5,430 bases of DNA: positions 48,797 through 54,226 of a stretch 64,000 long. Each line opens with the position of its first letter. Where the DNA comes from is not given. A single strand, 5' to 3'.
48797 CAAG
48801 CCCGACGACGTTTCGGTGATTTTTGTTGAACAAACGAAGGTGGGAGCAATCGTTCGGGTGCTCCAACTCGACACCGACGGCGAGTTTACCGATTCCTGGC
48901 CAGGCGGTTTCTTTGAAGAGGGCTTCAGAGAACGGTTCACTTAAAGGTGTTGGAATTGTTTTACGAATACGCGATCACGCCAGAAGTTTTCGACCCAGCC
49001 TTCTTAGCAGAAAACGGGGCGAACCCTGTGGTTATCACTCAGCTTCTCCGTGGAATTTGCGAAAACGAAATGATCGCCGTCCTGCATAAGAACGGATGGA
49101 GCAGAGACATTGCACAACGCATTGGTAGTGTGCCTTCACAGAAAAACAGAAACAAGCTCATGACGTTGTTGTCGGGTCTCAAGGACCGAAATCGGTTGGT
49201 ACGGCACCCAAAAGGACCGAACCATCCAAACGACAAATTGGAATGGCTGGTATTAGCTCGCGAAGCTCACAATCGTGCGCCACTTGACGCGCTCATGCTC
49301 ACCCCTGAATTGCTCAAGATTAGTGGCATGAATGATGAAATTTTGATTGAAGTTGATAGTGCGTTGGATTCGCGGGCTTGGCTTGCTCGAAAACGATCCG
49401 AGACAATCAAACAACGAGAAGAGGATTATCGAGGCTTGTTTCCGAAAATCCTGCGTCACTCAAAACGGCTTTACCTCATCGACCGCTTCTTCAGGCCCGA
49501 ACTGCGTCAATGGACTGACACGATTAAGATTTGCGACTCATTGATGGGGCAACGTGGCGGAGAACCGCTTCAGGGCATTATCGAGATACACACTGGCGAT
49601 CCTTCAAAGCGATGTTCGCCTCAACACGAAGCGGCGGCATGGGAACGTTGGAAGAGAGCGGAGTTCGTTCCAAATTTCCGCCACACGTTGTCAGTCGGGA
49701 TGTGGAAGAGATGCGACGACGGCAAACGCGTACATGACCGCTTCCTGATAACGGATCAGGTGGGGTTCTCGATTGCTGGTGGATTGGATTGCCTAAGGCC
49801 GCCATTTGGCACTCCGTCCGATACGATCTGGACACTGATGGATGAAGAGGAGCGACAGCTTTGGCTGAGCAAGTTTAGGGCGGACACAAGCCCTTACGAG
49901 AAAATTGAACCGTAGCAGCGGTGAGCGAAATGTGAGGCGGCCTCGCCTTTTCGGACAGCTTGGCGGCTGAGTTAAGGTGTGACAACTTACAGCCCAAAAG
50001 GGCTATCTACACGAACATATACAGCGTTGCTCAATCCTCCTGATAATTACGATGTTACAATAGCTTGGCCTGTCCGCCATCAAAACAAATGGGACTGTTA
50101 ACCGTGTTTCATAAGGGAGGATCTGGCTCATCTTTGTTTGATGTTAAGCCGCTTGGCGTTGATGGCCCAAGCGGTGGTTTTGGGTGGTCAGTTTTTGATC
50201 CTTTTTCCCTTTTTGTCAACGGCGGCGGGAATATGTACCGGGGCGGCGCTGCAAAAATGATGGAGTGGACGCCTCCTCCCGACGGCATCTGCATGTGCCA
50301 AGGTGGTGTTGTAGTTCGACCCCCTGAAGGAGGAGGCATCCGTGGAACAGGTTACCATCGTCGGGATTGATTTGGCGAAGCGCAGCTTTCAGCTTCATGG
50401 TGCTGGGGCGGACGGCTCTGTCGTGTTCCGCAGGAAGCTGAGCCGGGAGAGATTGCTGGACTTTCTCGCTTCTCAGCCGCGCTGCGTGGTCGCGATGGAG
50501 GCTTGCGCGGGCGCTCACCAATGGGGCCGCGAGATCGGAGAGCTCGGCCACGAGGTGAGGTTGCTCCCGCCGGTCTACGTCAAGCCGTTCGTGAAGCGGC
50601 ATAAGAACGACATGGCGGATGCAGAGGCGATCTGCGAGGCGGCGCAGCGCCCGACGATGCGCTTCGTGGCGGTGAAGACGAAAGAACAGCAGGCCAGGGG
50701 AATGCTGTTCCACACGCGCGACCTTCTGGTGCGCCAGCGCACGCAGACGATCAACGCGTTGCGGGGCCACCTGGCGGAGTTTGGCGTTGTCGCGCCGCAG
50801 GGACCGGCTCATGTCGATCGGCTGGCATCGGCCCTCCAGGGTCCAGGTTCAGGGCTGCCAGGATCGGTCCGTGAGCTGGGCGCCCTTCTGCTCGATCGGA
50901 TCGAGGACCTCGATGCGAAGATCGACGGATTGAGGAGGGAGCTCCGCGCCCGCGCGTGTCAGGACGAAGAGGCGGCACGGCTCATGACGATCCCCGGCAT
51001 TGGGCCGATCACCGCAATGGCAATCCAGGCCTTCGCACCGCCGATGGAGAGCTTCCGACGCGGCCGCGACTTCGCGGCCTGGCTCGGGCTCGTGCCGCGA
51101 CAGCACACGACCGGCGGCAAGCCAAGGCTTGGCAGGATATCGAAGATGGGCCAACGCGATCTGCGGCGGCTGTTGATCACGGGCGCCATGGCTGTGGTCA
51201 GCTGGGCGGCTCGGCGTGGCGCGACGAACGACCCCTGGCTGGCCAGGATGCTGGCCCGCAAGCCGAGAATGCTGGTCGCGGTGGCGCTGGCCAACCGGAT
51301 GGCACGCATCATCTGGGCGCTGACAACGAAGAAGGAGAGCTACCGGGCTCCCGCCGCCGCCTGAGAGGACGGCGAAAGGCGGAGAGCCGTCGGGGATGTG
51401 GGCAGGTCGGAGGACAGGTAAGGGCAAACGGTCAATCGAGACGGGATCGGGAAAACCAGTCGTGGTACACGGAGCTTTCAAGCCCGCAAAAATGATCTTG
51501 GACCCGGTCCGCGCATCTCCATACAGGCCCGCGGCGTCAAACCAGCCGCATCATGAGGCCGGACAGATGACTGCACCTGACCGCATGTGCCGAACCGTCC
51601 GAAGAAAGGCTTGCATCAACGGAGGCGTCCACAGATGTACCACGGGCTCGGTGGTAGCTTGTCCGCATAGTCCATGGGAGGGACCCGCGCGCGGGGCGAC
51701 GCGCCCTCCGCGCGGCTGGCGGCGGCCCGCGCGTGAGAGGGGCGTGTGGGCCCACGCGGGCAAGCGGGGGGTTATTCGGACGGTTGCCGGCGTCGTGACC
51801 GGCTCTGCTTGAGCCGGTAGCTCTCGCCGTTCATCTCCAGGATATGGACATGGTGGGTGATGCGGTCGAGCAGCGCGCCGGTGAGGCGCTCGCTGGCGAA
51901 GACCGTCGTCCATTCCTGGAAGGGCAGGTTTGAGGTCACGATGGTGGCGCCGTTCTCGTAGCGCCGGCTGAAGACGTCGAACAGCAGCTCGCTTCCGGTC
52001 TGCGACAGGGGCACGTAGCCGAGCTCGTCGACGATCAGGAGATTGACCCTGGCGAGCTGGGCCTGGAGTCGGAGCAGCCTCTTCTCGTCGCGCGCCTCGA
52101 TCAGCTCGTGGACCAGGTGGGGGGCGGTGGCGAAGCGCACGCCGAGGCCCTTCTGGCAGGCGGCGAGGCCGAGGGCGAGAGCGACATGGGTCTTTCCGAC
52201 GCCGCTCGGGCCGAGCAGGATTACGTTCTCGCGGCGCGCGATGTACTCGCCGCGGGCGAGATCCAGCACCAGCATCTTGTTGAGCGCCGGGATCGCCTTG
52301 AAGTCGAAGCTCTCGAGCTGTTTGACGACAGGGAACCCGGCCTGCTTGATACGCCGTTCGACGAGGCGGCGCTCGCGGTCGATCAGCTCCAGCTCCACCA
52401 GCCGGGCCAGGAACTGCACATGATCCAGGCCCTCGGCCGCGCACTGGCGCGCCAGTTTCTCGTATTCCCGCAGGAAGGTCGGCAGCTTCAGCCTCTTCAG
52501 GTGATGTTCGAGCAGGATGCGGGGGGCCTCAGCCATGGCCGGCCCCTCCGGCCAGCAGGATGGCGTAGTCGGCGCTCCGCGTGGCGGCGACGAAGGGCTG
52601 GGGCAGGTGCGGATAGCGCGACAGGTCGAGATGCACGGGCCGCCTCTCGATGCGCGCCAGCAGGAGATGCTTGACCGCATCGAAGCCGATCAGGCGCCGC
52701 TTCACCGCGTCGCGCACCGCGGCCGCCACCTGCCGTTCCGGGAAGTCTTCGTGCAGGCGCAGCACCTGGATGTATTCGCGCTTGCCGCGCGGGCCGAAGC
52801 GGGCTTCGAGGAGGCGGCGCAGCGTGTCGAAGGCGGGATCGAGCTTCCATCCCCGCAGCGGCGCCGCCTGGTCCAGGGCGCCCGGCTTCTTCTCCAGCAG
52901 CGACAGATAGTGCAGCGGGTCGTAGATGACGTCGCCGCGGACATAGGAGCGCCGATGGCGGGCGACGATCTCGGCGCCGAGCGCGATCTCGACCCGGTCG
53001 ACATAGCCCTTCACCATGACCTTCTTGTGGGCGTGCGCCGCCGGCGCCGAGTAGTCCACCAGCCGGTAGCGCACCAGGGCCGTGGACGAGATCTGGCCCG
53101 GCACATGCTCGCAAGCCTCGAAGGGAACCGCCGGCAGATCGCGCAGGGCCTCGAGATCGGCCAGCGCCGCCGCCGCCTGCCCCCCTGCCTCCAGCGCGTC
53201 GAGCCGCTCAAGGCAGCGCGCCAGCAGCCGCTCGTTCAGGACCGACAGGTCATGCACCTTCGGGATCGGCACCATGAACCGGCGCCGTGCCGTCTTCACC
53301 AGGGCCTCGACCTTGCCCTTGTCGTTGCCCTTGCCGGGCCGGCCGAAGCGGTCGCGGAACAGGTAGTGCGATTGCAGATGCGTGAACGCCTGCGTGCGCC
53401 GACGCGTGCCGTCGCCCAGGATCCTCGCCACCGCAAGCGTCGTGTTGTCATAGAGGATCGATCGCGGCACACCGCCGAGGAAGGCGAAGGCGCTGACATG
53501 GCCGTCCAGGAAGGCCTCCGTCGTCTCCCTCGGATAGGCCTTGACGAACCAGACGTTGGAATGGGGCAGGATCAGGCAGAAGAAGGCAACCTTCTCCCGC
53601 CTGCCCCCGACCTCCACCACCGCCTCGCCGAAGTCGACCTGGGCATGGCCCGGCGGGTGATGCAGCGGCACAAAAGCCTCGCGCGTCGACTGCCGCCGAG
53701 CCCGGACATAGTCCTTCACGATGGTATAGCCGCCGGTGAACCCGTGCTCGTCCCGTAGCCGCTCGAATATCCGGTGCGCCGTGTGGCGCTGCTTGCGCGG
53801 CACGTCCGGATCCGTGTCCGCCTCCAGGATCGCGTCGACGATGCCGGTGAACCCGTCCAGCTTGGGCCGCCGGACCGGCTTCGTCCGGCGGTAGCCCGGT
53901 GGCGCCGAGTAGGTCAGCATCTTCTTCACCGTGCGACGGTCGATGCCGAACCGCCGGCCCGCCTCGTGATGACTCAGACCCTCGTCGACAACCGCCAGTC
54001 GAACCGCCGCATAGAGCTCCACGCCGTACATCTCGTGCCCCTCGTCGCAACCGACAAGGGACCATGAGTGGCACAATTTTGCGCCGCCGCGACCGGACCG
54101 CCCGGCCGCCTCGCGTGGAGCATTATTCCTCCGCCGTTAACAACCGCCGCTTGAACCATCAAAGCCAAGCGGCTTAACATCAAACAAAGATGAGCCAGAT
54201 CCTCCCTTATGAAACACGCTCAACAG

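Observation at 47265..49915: IS-bracketed two-gene cassette: split ABC/AAA ATPase (DUF3696-like) plus an unrecognised 322-aa partner, a candidate uncharacterised anti-phage system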

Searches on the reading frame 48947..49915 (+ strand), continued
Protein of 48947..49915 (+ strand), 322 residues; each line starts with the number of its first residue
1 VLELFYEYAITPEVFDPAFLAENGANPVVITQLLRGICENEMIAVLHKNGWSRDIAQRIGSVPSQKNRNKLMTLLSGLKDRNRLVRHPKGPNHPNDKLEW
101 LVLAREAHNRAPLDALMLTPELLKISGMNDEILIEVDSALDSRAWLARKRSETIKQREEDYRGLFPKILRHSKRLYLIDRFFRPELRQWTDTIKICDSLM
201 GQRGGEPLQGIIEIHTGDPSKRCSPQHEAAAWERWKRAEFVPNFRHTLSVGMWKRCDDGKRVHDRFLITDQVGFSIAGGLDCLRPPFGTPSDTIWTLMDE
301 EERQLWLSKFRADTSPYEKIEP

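Call 72: search_protein_families(library=pfam, proteins=[L097:6621-7622:-, L097:10921-12045:+], max_evalue=0.001)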
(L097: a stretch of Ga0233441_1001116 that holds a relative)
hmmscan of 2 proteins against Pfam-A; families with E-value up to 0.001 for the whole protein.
L097:6621-7622:- (333 aa): 1 family
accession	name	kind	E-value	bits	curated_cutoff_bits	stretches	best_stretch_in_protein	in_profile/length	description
PF25583.1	WCX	-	1.4e-05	25.8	23.9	1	254-328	7-75/76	WCX domain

L097:10921-12045:+ (374 aa): 4 families
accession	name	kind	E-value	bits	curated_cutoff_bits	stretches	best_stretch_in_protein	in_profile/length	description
PF04851.21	ResIII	-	1.6e-21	77.3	22.5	1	124-262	2-163/164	Type III restriction enzyme, res subunit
PF00270.35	DEAD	-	3.1e-13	50.3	26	1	127-262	1-161/167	DEAD/DEAH box helicase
PF13604.12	AAA_30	-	2.1e-05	24.8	27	1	127-235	3-98/191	AAA domain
PF13401.12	AAA_22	-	0.00013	22.8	27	1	142-251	6-109/130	AAA domain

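Call 79: search_protein_families(library=pfam, proteins=[L022:5402-7405:+, L022:3703-4494:+, L025:5945-8152:+, L025:3797-5344:+, L024:4338-5582:+, L026:5570-6145:+, L022:9494-10417:+, L025:9644-10648:+, L024:7994-9007:+, L022:10449-11939:+], max_evalue=0.01)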
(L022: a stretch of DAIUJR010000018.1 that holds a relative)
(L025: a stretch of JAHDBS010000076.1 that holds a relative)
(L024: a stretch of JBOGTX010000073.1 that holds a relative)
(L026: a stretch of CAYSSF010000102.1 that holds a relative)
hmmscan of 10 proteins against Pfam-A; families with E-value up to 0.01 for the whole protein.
L022:5402-7405:+ (667 aa): 1 family
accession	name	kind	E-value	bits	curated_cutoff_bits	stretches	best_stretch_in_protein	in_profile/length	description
PF03787.20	RAMPs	-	7e-17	63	22.1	1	147-317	8-188/189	RAMP superfamily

L022:3703-4494:+ (263 aa): 1 family
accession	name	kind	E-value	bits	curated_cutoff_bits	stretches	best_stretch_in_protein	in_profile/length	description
PF03787.20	RAMPs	-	1.1e-18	68.9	22.1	1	8-256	2-188/189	RAMP superfamily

L025:5945-8152:+ (735 aa): 2 families
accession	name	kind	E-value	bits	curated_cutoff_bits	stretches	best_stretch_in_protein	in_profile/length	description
PF03787.20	RAMPs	-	4.3e-09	37.6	22.1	1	66-122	1-48/189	RAMP superfamily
PF00313.28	CSD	-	0.0046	17.2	27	0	683-723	14-55/66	'Cold-shock' DNA-binding domain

L025:3797-5344:+ (515 aa): 1 family
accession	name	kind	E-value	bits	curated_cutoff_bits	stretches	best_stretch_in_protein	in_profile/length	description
PF03787.20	RAMPs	-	1e-38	134.2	22.1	2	29-213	2-187/189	RAMP superfamily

L024:4338-5582:+ (414 aa): 2 families
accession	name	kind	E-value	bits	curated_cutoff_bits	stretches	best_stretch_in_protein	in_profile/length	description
PF13378.12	MR_MLE_C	-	3.1e-70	236.7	29.4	1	179-388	3-215/219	Enolase C-terminal domain-like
PF02746.21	MR_MLE_N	-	9.1e-16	58.6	22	1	62-156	29-117/117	Mandelate racemase / muconate lactonizing enzyme, N-terminal domain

L026:5570-6145:+ (191 aa): 5 families
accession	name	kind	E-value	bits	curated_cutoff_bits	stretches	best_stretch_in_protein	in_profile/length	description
PF14076.12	DUF4258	-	9.9e-15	55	25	1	27-98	1-70/71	Domain of unknown function (DUF4258)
PF15731.11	MqsA_antitoxin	-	0.00027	21.5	30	1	119-183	2-64/131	Antitoxin component of bacterial toxin-antitoxin system, MqsA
PF14149.11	YhfH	-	0.0021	18.3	27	0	143-159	6-22/37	YhfH-like protein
PF23475.1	zf-Tbcl_FmdE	-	0.0078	16.1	23.2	0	151-164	8-21/35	FmdE treble clef zinc finger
PF14122.12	YokU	-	0.0084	16.5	27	0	141-173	26-58/87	YokU-like protein, putative antitoxin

L022:9494-10417:+ (307 aa): 0 families

L025:9644-10648:+ (334 aa): 1 family
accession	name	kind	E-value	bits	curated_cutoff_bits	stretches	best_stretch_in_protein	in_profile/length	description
PF16565.11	MIT_C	-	5.5e-05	23.5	25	1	160-277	3-117/142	Phospholipase D-like domain at C-terminus of MIT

L024:7994-9007:+ (337 aa): 0 families

L022:10449-11939:+ (496 aa): 0 families

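Call 80: search_protein_families(library=pfam, alignment_id=A4, max_evalue=0.1)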
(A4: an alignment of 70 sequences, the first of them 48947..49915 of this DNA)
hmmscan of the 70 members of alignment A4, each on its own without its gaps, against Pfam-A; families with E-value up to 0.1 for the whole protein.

A. member 1, window:48947-49915:+ (322 aa): 0 families

B. families by the number of members that match (of 70 scanned): 26 families (the first 25 are shown)
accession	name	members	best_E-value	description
PF16565.11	MIT_C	18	1.1e-06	Phospholipase D-like domain at C-terminus of MIT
PF17574.7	TA_inhibitor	1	0.00073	Inhibitor of toxin/antitoxin system (Gp4.5)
PF01596.23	Methyltransf_3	1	0.0018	O-methyltransferase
PF19570.5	DUF6088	1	0.0089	Family of unknown function (DUF6088)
PF08928.15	PoNi_N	1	0.0097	PoNe immunity protein (PoNi), N-terminal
PF21917.1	NMB0537_N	1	0.012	N-terminal region of NMB0537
PF17363.7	DUF5388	1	0.013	Family of unknown function (DUF5388)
PF01003.24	Flavi_capsid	1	0.018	Flavivirus capsid protein C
PF14858.11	CFAP54_N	1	0.02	Cilia- and flagella-associated protein 54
PF03628.18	PapG_C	1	0.021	PapG chaperone-binding domain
PF23604.1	Ig_TRAPPC10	1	0.026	TRAPPC10-like, immunoglobulin-like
PF03141.22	Methyltransf_29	1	0.03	Putative S-adenosyl-L-methionine-dependent methyltransferase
PF25182.1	NonGDSL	1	0.032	Non-GDSL lipase-like family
PF08311.18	Mad3_BUB1_I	1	0.033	Mad3/BUB1 homology region 1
PF17648.7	Luciferase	1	0.035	Luciferase domain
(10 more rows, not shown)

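Call 106: fold_search(model_id=the predicted structure, library=pdb)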
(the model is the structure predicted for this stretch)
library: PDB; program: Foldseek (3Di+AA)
matches with E <= 10: 804; with E <= 0.001: 0
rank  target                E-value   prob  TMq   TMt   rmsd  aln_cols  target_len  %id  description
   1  8v06_A                2.5e-03  0.95  0.35  0.29  17.0       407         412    8  Crystal structure of mouse PLD3 co-crystallized with 5'Pi-ssDNA for 9 days (released 2024-03-13)
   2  1byr                  2.6e-03  1.00  0.32  0.57   5.3       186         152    8  CRYSTAL STRUCTURE OF A PHOSPHOLIPASE D FAMILY MEMBER, NUC FROM SALMONELLA TYPHIMURIUM (released 1999-10-19)
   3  6ohp_C                3.6e-03  0.99  0.30  0.18   7.8       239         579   10  Structure of compound 1 (halopemide) bound human Phospholipase D2 catalytic domain (released 2020-02-19)
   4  6oho_A                6.5e-03  0.98  0.23  0.14   6.0       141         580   16  Structure of human Phospholipase D2 catalytic domain (released 2020-02-19)
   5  4kxt_A                6.5e-03  0.23  0.18  0.10  19.4       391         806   10  Structure of human ARGONAUTE1 in complex with guide RNA (released 2013-07-31)
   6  9nhc_A                8.2e-03  0.23  0.18  0.10  19.7       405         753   10  Cryo-EM structure of SIWI-piRNA-target(49-nt)-GTSF1-Maelstrom complex (released 2025-09-17)
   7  7svp_A                1.1e-02  0.97  0.28  0.18   7.1       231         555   12  Structure of compound 34 bound to human Phospholipase D2 catalytic domain (released 2023-01-25)
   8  8v06_C                1.1e-02  0.89  0.37  0.30  16.8       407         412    8  Crystal structure of mouse PLD3 co-crystallized with 5'Pi-ssDNA for 9 days (released 2024-03-13)
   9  5guh_A                1.1e-02  0.23  0.19  0.10  19.6       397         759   10  Crystal structure of silkworm PIWI-clade Argonaute Siwi bound to piRNA (released 2016-10-19)
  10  3ix7_A                1.2e-02  0.95  0.24  0.47   5.4       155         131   15  Crystal structure of a domain of functionally unknown protein from Thermus thermophilus HB8 (released 2009-09-22)
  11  5csl_A                1.2e-02  0.15  0.18  0.05  17.9       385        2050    8  Crystal structure of the 500 kD yeast acetyl-CoA carboxylase holoenzyme dimer (released 2015-10-28)
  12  7wu1_A                1.3e-02  0.96  0.29  0.20   6.6       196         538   11  Crystal structure of phospholipase D from Moritella sp. JT01 (released 2023-02-08)
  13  8v06_B                1.4e-02  0.77  0.35  0.28  16.8       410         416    9  Crystal structure of mouse PLD3 co-crystallized with 5'Pi-ssDNA for 9 days (released 2024-03-13)
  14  4n41_B                1.6e-02  0.13  0.15  0.09  20.4       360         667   12  Structure of Thermus thermophilus Argonaute bound to guide DNA and 15-mer target DNA (released 2014-01-15)
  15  9vbh_A                1.9e-02  0.99  0.35  0.28   6.2       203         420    9  Cryo-EM structure of human PLD3 bound to ssDNA (poly(T)) (released 2025-12-24)
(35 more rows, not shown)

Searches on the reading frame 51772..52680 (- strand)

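Call 72: search_protein_families(library=pfam, proteins=[window:51772-52680:-], max_evalue=0.001)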
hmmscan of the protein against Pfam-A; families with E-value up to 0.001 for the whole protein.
window:51772-52680:- (302 aa): 5 families
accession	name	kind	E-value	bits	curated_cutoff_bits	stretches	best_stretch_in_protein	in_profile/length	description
PF01695.23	IstB_IS21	-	1.1e-74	251.4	24.1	1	60-294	2-236/238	IstB-like ATP binding protein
PF00308.24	Bac_DnaA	-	4.8e-09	37.1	23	1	152-250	36-136/162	Bacterial DnaA ATPAse domain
PF13191.12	AAA_16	-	0.0002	22.3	32.6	1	150-239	24-122/167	AAA ATPase domain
PF13481.12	AAA_25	-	0.0003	20.9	27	1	145-219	28-109/195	AAA domain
PF20720.3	nSTAND3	-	0.00056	20.1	27.2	1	148-199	15-65/155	Novel STAND NTPase 3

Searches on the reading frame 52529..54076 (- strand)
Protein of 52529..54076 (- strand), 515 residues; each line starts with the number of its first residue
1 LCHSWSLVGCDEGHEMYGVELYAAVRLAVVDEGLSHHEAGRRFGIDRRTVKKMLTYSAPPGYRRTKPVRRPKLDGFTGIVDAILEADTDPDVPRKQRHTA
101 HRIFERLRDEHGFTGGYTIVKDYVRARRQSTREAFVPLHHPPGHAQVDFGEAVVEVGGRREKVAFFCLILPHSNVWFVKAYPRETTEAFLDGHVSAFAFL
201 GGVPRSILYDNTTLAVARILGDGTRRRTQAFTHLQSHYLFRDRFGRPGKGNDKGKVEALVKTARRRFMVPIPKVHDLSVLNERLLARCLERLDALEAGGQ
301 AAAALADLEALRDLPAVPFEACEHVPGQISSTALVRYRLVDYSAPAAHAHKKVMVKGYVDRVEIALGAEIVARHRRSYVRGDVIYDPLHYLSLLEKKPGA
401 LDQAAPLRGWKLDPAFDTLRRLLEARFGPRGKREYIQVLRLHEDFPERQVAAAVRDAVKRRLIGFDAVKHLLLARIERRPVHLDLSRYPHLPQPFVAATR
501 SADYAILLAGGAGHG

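Call 72: search_protein_families(library=pfam, proteins=[window:52529-54076:-], max_evalue=0.001)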
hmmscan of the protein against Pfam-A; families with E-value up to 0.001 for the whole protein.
window:52529-54076:- (515 aa): 2 families
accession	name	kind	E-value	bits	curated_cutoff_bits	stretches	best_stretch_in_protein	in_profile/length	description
PF22483.2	Mu-transpos_C_2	-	2.1e-19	69.5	27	1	314-386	1-73/73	Mu transposase, C-terminal domain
PF00665.32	rve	-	1.2e-07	32.4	32.6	1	139-249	2-101/102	Integrase core domain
